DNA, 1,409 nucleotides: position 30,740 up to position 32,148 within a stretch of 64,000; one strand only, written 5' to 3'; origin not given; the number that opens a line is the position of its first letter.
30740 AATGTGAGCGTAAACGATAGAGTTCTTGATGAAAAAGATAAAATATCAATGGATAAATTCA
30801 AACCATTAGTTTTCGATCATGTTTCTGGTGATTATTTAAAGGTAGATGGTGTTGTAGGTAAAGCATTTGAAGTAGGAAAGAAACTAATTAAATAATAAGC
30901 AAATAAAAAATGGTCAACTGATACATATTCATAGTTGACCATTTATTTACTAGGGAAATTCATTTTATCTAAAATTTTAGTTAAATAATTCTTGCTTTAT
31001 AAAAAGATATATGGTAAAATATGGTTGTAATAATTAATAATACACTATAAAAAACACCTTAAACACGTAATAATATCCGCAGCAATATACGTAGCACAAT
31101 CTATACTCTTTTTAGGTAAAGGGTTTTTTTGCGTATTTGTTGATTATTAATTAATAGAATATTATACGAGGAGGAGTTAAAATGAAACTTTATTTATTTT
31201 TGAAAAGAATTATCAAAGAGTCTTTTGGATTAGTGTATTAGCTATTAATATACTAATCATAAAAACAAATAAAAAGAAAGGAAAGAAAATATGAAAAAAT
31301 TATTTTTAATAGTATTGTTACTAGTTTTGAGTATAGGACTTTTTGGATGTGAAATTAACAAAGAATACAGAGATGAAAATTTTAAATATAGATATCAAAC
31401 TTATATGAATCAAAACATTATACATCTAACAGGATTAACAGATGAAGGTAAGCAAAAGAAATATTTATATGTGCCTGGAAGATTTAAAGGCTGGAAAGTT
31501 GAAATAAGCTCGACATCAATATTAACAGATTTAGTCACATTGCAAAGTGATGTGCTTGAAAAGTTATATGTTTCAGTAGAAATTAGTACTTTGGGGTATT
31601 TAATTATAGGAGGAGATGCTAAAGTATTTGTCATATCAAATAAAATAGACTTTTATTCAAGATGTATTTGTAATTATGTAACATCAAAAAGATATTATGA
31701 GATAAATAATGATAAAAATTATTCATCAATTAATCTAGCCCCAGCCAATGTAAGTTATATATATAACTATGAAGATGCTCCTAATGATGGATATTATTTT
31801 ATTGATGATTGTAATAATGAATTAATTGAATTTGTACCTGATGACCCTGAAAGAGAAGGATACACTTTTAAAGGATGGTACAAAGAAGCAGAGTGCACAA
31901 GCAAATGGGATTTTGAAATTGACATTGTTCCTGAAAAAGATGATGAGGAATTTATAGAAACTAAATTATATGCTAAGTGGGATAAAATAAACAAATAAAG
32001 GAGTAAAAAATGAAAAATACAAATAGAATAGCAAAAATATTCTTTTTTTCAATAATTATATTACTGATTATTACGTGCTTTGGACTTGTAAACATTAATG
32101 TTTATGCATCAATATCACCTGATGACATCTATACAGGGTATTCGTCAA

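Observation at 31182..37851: Surface-protein cluster: leader-like small ORF, Flg_new lipoprotein, 1415-aa lipase-LRR-collagen-like mosaic, Big_2 protein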

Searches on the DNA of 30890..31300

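Call 53: search_rna_families(source=window, start=30890, end=31300, threshold=evalue, max_evalue=1)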
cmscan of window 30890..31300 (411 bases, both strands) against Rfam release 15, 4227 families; matches with E-value up to 1: 2.
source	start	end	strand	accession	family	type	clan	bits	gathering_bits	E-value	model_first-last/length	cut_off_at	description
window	30905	30947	-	RF00756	mir-299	Gene; miRNA;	-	21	67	0.061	1-63/63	no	mir-299 microRNA precursor family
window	30898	30951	-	RF01013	mir-577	Gene; miRNA;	-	20.3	100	0.27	14-72/86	no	mir-577 microRNA precursor family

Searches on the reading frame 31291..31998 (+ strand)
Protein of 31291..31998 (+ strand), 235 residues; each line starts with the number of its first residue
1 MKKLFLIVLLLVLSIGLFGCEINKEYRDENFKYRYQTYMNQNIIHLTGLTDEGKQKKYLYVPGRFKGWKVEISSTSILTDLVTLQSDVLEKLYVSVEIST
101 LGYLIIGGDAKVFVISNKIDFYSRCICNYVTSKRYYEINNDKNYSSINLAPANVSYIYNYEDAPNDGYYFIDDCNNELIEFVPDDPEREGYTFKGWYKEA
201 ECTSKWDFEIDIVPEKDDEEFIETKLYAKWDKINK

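Call 3: search_protein_families(library=pfam, proteins=[window:31291-31998:+], max_evalue=0.1)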
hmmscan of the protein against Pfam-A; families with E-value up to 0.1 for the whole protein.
window:31291-31998:+ (235 aa): 1 family
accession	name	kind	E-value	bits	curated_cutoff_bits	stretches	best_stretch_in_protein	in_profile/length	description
PF09479.16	Flg_new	-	1.8e-11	44.4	27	1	182-217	24-59/65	Listeria-Bacteroides repeat domain (List_Bact_rpt)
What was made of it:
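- Checked: A 235-aa ORF (31291-31998) has the lipobox LFGC and one Flg_new repeat (44 bits against a cut-off of 27; call 3).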

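Call 16: search_protein_families(library=ncbifam, proteins=[window:31291-31998:+], max_evalue=0.01)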
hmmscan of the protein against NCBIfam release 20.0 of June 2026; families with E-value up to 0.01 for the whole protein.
window:31291-31998:+ (235 aa): 4 families
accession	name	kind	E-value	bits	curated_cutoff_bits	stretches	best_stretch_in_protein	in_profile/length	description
NF052328.1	NeuramTDE0471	equivalog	1.5e-06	27.2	900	1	187-233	80-119/538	neuraminidase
NF033188.1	internalin_H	exception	1.9e-06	26.8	1050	1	175-217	362-403/548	InlH/InlC2 family class 1 internalin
TIGR02543.1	List_Bact_rpt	repeat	3.5e-06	27.2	20.95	1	186-233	1-43/44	TIGR02543 family repeat protein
NF033189.1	internalin_A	exception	8.4e-06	24.4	1600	1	183-217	661-695/799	class 1 internalin InlA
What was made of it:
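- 31291..31998 (+): 235-aa lipoprotein: signal peptide, lipobox LFGC (Cys20) and a C-terminal Flg_new (Listeria-Bacteroides) repeat. It is the conserved upstream partner of the giant gene. Pfam Flg_new at 44 bits and TIGR02543 (calls 3, 16).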
